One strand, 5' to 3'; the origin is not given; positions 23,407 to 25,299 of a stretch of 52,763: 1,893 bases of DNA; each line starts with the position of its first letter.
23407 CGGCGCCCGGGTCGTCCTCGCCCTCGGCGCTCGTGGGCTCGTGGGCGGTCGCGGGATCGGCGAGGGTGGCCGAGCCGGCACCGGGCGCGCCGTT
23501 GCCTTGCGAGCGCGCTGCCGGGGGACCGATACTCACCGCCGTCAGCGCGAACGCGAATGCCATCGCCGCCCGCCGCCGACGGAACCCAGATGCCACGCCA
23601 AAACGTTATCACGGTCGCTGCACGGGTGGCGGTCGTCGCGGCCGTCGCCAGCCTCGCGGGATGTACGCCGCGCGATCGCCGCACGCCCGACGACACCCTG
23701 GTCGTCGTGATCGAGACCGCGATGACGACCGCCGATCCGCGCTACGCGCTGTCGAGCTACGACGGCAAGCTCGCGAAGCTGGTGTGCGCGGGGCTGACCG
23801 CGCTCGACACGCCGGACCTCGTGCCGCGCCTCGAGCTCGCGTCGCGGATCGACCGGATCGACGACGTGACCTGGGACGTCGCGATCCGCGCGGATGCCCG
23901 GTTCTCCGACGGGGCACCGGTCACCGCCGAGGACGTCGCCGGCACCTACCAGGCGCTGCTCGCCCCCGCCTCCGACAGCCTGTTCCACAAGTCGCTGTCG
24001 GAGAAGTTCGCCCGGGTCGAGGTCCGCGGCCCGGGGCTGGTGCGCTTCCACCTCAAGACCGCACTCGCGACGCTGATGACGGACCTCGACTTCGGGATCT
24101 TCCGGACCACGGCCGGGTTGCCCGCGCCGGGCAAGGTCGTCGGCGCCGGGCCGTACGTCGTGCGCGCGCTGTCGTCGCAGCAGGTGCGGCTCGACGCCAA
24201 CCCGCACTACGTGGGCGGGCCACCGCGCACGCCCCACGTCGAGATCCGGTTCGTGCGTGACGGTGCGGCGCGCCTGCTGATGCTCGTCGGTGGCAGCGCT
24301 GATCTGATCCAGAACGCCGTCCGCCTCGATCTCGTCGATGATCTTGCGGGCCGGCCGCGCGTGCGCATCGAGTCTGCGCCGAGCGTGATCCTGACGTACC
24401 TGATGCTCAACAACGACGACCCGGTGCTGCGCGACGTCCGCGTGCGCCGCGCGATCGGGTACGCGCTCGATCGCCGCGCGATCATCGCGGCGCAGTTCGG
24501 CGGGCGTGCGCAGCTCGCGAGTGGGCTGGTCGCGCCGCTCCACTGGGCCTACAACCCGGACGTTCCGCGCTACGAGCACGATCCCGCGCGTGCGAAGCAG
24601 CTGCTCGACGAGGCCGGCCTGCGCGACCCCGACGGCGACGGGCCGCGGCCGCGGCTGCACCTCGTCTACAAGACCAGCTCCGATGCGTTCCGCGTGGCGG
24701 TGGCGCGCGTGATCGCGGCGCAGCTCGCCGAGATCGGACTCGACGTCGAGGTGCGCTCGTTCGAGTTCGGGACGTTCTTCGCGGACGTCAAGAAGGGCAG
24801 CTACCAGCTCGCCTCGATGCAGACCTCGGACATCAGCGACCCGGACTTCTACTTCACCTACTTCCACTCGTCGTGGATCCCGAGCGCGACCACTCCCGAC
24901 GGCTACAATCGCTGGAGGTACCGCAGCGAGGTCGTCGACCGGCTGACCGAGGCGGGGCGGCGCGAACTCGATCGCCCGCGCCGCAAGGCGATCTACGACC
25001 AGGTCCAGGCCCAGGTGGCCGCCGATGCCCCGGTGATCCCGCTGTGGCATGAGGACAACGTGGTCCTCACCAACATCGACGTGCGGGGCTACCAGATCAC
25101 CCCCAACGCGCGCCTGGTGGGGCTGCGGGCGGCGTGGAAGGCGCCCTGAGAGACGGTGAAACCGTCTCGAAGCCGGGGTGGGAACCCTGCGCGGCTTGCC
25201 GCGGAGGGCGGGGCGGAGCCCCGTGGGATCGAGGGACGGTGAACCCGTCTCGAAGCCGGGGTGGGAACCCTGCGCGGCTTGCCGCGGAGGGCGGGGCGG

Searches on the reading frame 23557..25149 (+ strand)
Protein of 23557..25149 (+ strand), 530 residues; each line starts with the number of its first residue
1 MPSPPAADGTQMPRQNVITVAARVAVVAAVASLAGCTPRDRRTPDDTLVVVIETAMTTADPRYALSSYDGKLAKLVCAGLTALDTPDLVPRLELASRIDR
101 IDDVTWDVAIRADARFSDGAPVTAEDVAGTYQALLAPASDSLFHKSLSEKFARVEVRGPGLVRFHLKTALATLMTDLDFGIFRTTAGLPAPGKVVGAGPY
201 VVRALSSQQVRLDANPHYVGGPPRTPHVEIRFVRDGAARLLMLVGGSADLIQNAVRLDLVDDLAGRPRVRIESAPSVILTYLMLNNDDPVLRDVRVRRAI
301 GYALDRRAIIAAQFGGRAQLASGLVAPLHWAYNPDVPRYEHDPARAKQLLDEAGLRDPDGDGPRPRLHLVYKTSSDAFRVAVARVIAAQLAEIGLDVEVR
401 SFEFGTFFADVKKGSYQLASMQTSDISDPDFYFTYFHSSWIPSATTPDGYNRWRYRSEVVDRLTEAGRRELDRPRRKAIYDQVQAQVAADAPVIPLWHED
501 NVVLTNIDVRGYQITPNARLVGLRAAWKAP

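Call 13: search_protein_families(library=pfam, proteins=[window:23557-25149:+], max_evalue=0.001)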
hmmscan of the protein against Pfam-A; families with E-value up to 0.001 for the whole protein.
window:23557-25149:+ (530 aa): 1 family
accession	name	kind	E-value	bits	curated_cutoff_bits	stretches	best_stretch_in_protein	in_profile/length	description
PF00496.27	SBP_bac_5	-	5.2e-68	230.3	32.4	1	93-438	5-362/368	Bacterial extracellular solute-binding proteins, family 5 Middle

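Call 14: find_encoding_contigs(protein=window:23557-25146:+, flank=10000, max_places=10)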
Protein window:23557-25146:+ (530 aa): no gene with exactly this product is on record in the collection.

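Call 15: find_homologous_proteins(query=window:23557-25146:+, max_evalue=1e-30)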
Query window:23557-25146:+ (530 aa): 1396 proteins with E <= 1e-30 among 8000 candidates; the best 120 are listed.
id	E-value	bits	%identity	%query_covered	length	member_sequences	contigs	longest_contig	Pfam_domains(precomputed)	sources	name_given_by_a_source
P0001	0.0e+0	1128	97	98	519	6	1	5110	PF00496.28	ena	-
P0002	2.2e-258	876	76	98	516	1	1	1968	PF00496.28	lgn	-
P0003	2.2e-254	863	76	97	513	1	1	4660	PF00496.28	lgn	-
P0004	5.8e-251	852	72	98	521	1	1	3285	PF00496.28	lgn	-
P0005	1.4e-247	841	72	97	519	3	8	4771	PF00496.28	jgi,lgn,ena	-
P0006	9.3e-247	838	72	95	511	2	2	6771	PF00496.28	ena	-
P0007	1.6e-231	788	70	95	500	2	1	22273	PF00496.28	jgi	-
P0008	3.4e-231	787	70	95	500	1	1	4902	PF00496.28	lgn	-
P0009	9.3e-231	785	69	95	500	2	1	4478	PF00496.28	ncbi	-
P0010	3.0e-229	780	68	95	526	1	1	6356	PF00496.28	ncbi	-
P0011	2.3e-228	777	69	95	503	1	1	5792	PF00496.28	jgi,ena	-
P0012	1.0e-227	775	69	95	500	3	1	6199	PF00496.28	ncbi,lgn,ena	-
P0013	1.2e-226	772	65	97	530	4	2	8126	PF00496.28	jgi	-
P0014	1.8e-226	771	68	95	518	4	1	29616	PF00496.28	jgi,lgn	-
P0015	2.0e-225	768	69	93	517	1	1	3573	PF00496.28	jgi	jgi:peptide/nickel transport system substrate-binding protein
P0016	7.8e-224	762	70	95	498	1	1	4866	PF00496.28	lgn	-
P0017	2.4e-223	761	69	93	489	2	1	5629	PF00496.28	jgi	-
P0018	1.2e-222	758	67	93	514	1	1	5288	PF00496.28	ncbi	ncbi:MAG: ABC transporter substrate-binding protein [Kofleriaceae bacterium]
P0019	1.6e-222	758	67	98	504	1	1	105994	PF00496.28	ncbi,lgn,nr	ncbi:MAG: extracellular solute-binding protein family 5 [Myxococcales bacterium]|nr:extracellular so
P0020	5.6e-222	756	67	96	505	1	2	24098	PF00496.28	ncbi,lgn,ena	-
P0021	6.1e-222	756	68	97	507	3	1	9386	PF00496.28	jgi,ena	-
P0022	1.6e-221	755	66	96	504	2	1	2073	PF00496.28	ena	-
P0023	3.5e-221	754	66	95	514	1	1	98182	PF00496.28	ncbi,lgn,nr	ncbi:MAG TPA: ABC transporter substrate-binding protein [Kofleriaceae bacterium]|nr:ABC transporter 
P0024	1.1e-220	752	65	98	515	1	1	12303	PF00496.28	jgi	-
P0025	3.4e-220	750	67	94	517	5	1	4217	PF00496.28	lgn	-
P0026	4.1e-220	750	66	98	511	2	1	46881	PF00496.28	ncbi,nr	ncbi:MAG: ABC transporter substrate-binding protein [Deltaproteobacteria bacterium]|nr:ABC transport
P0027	5.0e-220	750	64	98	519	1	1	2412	PF00496.28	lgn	-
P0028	7.6e-220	749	64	95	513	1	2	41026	PF00496.28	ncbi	-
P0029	7.7e-220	749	67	98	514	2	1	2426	PF00496.28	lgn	-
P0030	1.6e-219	748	65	95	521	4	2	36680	PF00496.28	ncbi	-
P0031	4.8e-219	747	66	96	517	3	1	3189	PF00496.28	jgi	jgi:peptide/nickel transport system substrate-binding protein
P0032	1.2e-218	745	66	97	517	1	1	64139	PF00496.28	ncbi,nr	ncbi:MAG TPA: ABC transporter substrate-binding protein [Kofleriaceae bacterium]|nr:ABC transporter 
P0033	1.7e-218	745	66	98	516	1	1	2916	PF00496.28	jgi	jgi:peptide/nickel transport system substrate-binding protein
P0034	3.8e-218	744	65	95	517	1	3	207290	PF00496.28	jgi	jgi:peptide/nickel transport system substrate-binding protein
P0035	7.6e-218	743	68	93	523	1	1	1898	PF00496.28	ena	-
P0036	1.2e-217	742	66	97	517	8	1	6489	PF00496.28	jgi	-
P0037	1.9e-217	741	65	98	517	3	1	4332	PF00496.28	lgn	-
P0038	2.3e-217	741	64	98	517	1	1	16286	PF00496.28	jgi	jgi:peptide/nickel transport system substrate-binding protein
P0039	2.8e-217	741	67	97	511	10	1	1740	PF00496.28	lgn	-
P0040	4.9e-217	740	64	98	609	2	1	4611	PF00496.28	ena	-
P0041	6.2e-217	740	67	97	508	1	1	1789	PF00496.28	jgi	jgi:peptide/nickel transport system substrate-binding protein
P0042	6.2e-217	740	67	94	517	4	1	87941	PF00496.28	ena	-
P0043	2.4e-216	738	66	98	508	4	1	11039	PF00496.28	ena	-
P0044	2.7e-216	737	67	93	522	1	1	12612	PF00496.28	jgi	jgi:peptide/nickel transport system substrate-binding protein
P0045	3.0e-216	737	65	98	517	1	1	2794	PF00496.28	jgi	jgi:peptide/nickel transport system substrate-binding protein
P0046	3.1e-216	737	65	97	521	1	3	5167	PF00496.28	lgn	-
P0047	3.5e-216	737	68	94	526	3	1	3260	PF00496.28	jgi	jgi:peptide/nickel transport system substrate-binding protein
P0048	3.7e-216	737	65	98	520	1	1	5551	PF00496.28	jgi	-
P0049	3.9e-216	737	66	94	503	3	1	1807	PF00496.28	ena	-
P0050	4.5e-216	737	66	98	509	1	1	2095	PF00496.28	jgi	jgi:peptide/nickel transport system substrate-binding protein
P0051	6.5e-216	736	67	97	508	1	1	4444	PF00496.28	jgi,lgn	jgi:peptide/nickel transport system substrate-binding protein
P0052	6.9e-216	736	65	96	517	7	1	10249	PF00496.28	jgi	-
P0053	8.0e-216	736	65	98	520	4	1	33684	PF00496.28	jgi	jgi:peptide/nickel transport system substrate-binding protein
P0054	9.4e-216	736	66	95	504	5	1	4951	PF00496.28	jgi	-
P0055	1.2e-215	735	68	93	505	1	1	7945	PF00496.28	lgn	-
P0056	1.5e-215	735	66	94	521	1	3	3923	PF00496.28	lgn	-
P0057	1.7e-215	735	66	93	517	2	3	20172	PF00496.28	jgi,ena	-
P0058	2.1e-215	735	65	97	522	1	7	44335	PF00496.28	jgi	jgi:peptide/nickel transport system substrate-binding protein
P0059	2.4e-215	734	67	94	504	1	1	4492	PF00496.28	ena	-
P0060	4.6e-215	733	66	94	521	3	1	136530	PF00496.28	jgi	jgi:peptide/nickel transport system substrate-binding protein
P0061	9.5e-215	732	66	95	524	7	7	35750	PF00496.28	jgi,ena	-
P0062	1.2e-214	732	67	95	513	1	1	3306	PF00496.28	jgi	jgi:peptide/nickel transport system substrate-binding protein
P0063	1.7e-214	732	66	93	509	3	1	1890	PF00496.28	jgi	jgi:peptide/nickel transport system substrate-binding protein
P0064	1.9e-214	731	65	96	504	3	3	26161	PF00496.28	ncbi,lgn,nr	ncbi:MAG: ABC transporter substrate-binding protein [Deltaproteobacteria bacterium]|nr:ABC transport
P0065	2.0e-214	731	64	97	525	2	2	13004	PF00496.28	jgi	jgi:peptide/nickel transport system substrate-binding protein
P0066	2.2e-214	731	65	97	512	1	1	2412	PF00496.28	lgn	-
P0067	2.2e-214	731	64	98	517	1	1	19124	PF00496.28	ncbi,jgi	jgi:peptide/nickel transport system substrate-binding protein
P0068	2.9e-214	731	67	94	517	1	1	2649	PF00496.28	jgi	jgi:peptide/nickel transport system substrate-binding protein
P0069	3.4e-214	731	64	98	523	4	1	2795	PF00496.28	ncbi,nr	ncbi:MAG: ABC transporter substrate-binding protein [Myxococcales bacterium]|nr:ABC transporter subs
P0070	3.6e-214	730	64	95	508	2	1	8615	PF00496.28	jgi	jgi:peptide/nickel transport system substrate-binding protein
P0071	3.8e-214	730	64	98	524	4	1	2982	PF00496.28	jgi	jgi:peptide/nickel transport system substrate-binding protein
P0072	4.2e-214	730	64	97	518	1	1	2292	PF00496.28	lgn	-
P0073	4.6e-214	730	67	95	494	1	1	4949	PF00496.28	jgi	jgi:peptide/nickel transport system substrate-binding protein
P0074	5.3e-214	730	66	94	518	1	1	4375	PF00496.28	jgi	jgi:peptide/nickel transport system substrate-binding protein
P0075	6.2e-214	730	68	91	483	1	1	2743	PF00496.28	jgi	jgi:peptide/nickel transport system substrate-binding protein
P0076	6.4e-214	730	67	94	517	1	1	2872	PF00496.28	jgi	jgi:peptide/nickel transport system substrate-binding protein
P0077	6.5e-214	730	66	93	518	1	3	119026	PF00496.28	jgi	jgi:peptide/nickel transport system substrate-binding protein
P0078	6.6e-214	730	67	92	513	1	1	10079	PF00496.28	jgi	jgi:peptide/nickel transport system substrate-binding protein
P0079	6.9e-214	730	64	98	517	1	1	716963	PF00496.28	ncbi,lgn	-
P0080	6.9e-214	730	65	93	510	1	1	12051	PF00496.28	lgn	-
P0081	7.4e-214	729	64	94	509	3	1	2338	PF00496.28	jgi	jgi:peptide/nickel transport system substrate-binding protein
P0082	9.9e-214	729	65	98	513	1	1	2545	PF00496.28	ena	-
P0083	1.1e-213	729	65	94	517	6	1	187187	PF00496.28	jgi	-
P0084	1.3e-213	729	67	92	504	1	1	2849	PF00496.28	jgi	jgi:peptide/nickel transport system substrate-binding protein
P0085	1.8e-213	728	67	94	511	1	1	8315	PF00496.28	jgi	-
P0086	2.3e-213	728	65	94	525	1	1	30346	PF00496.28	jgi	jgi:peptide/nickel transport system substrate-binding protein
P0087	2.8e-213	728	65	94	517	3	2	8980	PF00496.28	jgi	jgi:peptide/nickel transport system substrate-binding protein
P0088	3.0e-213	727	65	92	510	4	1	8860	PF00496.28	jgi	jgi:peptide/nickel transport system substrate-binding protein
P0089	3.3e-213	727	65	94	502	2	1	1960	PF00496.28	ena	-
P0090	4.7e-213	727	64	98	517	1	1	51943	PF00496.28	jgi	jgi:peptide/nickel transport system substrate-binding protein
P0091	5.0e-213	727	67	93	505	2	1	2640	PF00496.28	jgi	jgi:peptide/nickel transport system substrate-binding protein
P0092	5.5e-213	727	65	98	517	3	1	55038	PF00496.28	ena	-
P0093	6.2e-213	726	66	95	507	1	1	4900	PF00496.28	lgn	-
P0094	6.5e-213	726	66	97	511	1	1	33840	PF00496.28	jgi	jgi:peptide/nickel transport system substrate-binding protein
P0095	1.5e-212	725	64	95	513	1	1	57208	PF00496.28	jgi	jgi:peptide/nickel transport system substrate-binding protein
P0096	2.0e-212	725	64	97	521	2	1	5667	PF00496.28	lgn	-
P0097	2.0e-212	725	66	95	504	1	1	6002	PF00496.28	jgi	jgi:peptide/nickel transport system substrate-binding protein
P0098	2.2e-212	725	65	93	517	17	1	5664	PF00496.28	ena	-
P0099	2.2e-212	725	67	93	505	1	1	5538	PF00496.28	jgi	jgi:peptide/nickel transport system substrate-binding protein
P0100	2.2e-212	725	66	93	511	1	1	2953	PF00496.28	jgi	jgi:peptide/nickel transport system substrate-binding protein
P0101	2.7e-212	724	63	95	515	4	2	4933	PF00496.28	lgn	-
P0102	3.8e-212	724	66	94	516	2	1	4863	PF00496.28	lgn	-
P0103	4.7e-212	723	66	94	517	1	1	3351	PF00496.28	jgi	jgi:peptide/nickel transport system substrate-binding protein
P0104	4.8e-212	723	68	93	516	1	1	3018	PF00496.28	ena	-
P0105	5.9e-212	723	65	93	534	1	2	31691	PF00496.28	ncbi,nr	ncbi:MAG: ABC transporter substrate-binding protein [Kofleriaceae bacterium]|nr:ABC transporter subs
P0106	7.9e-212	723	66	93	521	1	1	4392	PF00496.28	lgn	-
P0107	1.2e-211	722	63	97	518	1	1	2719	PF00496.28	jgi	jgi:peptide/nickel transport system substrate-binding protein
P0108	1.2e-211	722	64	96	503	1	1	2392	PF00496.28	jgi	jgi:peptide/nickel transport system substrate-binding protein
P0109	1.7e-211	722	65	96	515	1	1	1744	PF00496.28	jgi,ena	-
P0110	1.8e-211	722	66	94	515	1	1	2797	PF00496.28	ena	-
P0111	2.1e-211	721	66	94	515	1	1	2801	PF00496.28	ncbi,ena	ncbi:MAG TPA: ABC transporter substrate-binding protein [Kofleriaceae bacterium]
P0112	2.8e-211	721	66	94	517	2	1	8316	PF00496.28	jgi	jgi:peptide/nickel transport system substrate-binding protein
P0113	4.7e-211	720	65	94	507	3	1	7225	PF00496.28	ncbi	ncbi:MAG TPA: ABC transporter substrate-binding protein [Kofleriaceae bacterium]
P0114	4.8e-211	720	65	94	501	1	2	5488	PF00496.28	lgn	-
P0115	5.4e-211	720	66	93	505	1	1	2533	PF00496.28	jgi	jgi:peptide/nickel transport system substrate-binding protein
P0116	9.4e-211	719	66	93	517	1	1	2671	PF00496.28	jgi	jgi:peptide/nickel transport system substrate-binding protein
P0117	1.0e-210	719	63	97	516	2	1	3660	PF00496.28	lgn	-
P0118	1.4e-210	719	64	97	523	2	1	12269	PF00496.28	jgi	jgi:peptide/nickel transport system substrate-binding protein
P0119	1.6e-210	718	64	95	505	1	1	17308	PF00496.28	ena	-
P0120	1.6e-210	718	64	98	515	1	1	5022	PF00496.28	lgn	-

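Call 16: find_encoding_contigs(protein=P0001, flank=10000, max_places=10)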
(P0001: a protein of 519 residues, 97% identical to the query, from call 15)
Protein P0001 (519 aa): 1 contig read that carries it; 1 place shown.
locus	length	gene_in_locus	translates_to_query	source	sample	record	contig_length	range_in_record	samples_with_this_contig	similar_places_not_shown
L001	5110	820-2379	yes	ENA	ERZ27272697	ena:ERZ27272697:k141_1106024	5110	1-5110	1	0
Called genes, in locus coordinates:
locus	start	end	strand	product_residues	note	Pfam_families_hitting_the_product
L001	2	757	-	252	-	?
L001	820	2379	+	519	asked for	PF00496:SBP_bac_5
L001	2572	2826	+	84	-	-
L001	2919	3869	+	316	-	PF00106:adh_short, PF01370:Epimerase, PF08659:KR (weak), PF13561:adh_short_C2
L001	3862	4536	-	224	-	PF13679:Methyltransf_32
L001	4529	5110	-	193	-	?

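Call 17: find_encoding_contigs(protein=P0003, flank=10000, max_places=10)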
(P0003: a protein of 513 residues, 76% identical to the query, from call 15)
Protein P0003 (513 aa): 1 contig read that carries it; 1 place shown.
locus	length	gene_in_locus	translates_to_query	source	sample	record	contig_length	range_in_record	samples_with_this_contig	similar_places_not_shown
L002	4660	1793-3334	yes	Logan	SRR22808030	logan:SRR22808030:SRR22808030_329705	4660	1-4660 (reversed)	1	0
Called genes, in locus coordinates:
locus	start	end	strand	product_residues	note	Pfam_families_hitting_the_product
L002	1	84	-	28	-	?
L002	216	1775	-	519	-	PF02113:Peptidase_S13, PF13354:Beta-lactamase2 (faint)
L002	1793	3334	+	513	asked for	PF00496:SBP_bac_5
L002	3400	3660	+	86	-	-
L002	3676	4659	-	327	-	?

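Call 18: find_encoding_contigs(protein=P0005, flank=10000, max_places=10)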
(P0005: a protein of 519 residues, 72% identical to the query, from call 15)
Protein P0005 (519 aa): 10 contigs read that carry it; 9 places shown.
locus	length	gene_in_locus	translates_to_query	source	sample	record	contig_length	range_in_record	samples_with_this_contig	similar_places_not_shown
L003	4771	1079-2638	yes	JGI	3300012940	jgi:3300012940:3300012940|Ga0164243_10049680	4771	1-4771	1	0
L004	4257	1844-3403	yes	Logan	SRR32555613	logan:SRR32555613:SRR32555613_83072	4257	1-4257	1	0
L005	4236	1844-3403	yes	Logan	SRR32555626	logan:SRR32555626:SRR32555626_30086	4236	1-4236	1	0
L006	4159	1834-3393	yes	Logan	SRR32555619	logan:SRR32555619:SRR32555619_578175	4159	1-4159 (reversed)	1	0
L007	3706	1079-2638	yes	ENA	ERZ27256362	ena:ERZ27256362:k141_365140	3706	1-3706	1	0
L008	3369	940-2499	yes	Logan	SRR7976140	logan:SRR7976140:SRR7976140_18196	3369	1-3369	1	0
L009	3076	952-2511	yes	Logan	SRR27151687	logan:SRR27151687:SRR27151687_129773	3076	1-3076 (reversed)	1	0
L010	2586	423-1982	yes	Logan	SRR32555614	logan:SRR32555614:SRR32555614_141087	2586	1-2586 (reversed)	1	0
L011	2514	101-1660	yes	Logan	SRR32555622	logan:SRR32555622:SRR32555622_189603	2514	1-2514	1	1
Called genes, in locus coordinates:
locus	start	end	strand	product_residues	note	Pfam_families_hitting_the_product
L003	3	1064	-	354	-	?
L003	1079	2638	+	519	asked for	PF00496:SBP_bac_5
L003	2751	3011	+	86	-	-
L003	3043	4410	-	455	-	PF05496:RuvB_N, PF13191:AAA_16 (faint), PF00004:AAA, PF01078:Mg_chelatase (faint), PF13173:AAA_14 (weak), PF13401:AAA_22 (weak), PF16193:AAA_assoc_2, PF12002:MgsA_C, +1 more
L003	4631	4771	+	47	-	?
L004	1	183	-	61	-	?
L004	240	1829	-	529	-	PF02113:Peptidase_S13, PF13354:Beta-lactamase2 (faint)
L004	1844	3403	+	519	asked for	PF00496:SBP_bac_5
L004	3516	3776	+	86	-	-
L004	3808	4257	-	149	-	?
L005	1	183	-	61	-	?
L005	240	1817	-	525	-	PF02113:Peptidase_S13, PF13354:Beta-lactamase2 (faint)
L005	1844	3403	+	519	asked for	PF00496:SBP_bac_5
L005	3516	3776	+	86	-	-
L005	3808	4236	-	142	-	?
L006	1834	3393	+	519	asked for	PF00496:SBP_bac_5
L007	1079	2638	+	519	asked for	PF00496:SBP_bac_5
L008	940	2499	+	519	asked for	PF00496:SBP_bac_5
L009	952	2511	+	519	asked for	PF00496:SBP_bac_5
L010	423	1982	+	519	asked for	PF00496:SBP_bac_5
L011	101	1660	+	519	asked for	PF00496:SBP_bac_5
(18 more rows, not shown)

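Call 38: list_cluster_members(proteins=[P0001])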
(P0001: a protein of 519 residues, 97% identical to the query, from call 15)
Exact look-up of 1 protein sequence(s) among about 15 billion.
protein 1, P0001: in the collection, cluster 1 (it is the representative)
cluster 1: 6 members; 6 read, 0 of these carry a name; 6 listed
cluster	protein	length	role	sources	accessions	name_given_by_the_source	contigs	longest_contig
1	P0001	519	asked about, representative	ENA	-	-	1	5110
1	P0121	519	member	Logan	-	-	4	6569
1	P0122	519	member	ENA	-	-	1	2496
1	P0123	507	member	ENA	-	-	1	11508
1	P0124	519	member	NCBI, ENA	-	-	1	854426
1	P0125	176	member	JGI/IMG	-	-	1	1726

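Call 39: find_encoding_contigs(protein=P0124, flank=10000, max_places=10)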
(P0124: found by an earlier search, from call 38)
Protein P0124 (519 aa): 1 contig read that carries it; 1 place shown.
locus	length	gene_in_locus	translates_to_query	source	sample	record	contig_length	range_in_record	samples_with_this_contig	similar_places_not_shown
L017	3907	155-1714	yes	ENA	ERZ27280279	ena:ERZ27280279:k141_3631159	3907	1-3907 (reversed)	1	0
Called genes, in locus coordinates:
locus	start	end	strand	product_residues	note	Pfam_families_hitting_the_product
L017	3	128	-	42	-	?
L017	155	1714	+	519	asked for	PF00496:SBP_bac_5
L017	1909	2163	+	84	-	-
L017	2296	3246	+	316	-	PF00106:adh_short, PF01370:Epimerase, PF08659:KR (weak), PF13561:adh_short_C2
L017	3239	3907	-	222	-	?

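Call 40: find_encoding_contigs(protein=P0121, flank=10000, max_places=10)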
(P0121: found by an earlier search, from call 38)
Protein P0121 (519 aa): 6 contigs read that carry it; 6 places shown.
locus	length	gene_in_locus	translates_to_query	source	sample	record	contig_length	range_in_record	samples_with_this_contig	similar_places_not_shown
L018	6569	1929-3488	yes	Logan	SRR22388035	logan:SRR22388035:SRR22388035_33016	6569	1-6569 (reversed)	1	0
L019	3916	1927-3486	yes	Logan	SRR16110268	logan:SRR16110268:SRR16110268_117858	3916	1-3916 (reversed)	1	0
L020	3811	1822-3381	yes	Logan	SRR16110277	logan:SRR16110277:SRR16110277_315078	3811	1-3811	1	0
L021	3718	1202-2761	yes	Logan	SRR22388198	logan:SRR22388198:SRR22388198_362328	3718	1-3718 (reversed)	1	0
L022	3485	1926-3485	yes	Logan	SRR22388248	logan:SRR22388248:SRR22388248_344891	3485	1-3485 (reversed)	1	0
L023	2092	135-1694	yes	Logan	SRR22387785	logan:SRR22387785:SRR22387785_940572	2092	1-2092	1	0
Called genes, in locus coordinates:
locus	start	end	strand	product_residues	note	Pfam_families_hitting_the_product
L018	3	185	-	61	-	?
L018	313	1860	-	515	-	PF02113:Peptidase_S13, PF13354:Beta-lactamase2 (faint)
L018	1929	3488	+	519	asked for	PF00496:SBP_bac_5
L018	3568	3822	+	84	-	-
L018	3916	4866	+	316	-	PF00106:adh_short, PF01370:Epimerase, PF08659:KR (weak), PF13561:adh_short_C2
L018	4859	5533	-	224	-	PF13679:Methyltransf_32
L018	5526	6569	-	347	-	?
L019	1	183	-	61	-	?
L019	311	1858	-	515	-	PF02113:Peptidase_S13, PF13354:Beta-lactamase2 (faint)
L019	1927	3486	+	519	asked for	PF00496:SBP_bac_5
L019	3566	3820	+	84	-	-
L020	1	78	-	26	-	?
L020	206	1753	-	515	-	PF02113:Peptidase_S13, PF13354:Beta-lactamase2 (faint)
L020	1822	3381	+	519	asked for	PF00496:SBP_bac_5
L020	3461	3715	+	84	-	-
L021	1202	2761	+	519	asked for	PF00496:SBP_bac_5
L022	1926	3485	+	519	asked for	PF00496:SBP_bac_5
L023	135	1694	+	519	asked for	PF00496:SBP_bac_5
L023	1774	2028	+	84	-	-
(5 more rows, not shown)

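Call 57: find_encoding_contigs(protein=P0123, flank=10000, max_places=10)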
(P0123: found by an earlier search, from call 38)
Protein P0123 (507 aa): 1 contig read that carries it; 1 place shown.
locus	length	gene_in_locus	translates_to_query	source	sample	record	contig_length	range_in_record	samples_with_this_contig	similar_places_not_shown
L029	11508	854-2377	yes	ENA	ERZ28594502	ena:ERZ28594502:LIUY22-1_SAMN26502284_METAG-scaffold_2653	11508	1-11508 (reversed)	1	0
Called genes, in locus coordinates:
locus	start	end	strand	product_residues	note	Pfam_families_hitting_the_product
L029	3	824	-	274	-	?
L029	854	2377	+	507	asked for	PF00496:SBP_bac_5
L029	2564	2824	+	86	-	-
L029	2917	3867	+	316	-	PF00106:adh_short, PF01370:Epimerase, PF08659:KR (weak), PF13561:adh_short_C2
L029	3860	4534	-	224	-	PF13679:Methyltransf_32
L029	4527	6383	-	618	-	PF00989:PAS, PF08448:PAS_4, PF13188:PAS_8 (weak), PF13426:PAS_9, PF00512:HisKA (weak), PF02518:HATPase_c, PF00072:Response_reg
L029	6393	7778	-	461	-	PF01078:Mg_chelatase (faint), PF05496:RuvB_N, PF13191:AAA_16 (faint), PF00004:AAA, PF07728:AAA_5 (faint), PF13401:AAA_22 (faint), PF16193:AAA_assoc_2, PF12002:MgsA_C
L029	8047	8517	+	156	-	-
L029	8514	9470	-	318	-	PF00494:SQS_PSY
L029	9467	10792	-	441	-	PF00368:HMG-CoA_red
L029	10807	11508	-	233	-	?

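Call 58: find_encoding_contigs(protein=P0122, flank=10000, max_places=10)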
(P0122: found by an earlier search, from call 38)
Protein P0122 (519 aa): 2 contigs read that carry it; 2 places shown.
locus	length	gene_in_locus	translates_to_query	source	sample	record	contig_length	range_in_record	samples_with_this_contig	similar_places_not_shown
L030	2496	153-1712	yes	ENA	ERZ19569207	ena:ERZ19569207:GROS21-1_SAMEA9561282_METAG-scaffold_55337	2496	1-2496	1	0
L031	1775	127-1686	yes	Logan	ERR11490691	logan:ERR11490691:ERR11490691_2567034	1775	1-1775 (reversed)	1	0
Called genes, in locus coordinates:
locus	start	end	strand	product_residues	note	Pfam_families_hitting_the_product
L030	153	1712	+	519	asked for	PF00496:SBP_bac_5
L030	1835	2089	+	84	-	-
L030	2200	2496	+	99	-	?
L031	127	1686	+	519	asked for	PF00496:SBP_bac_5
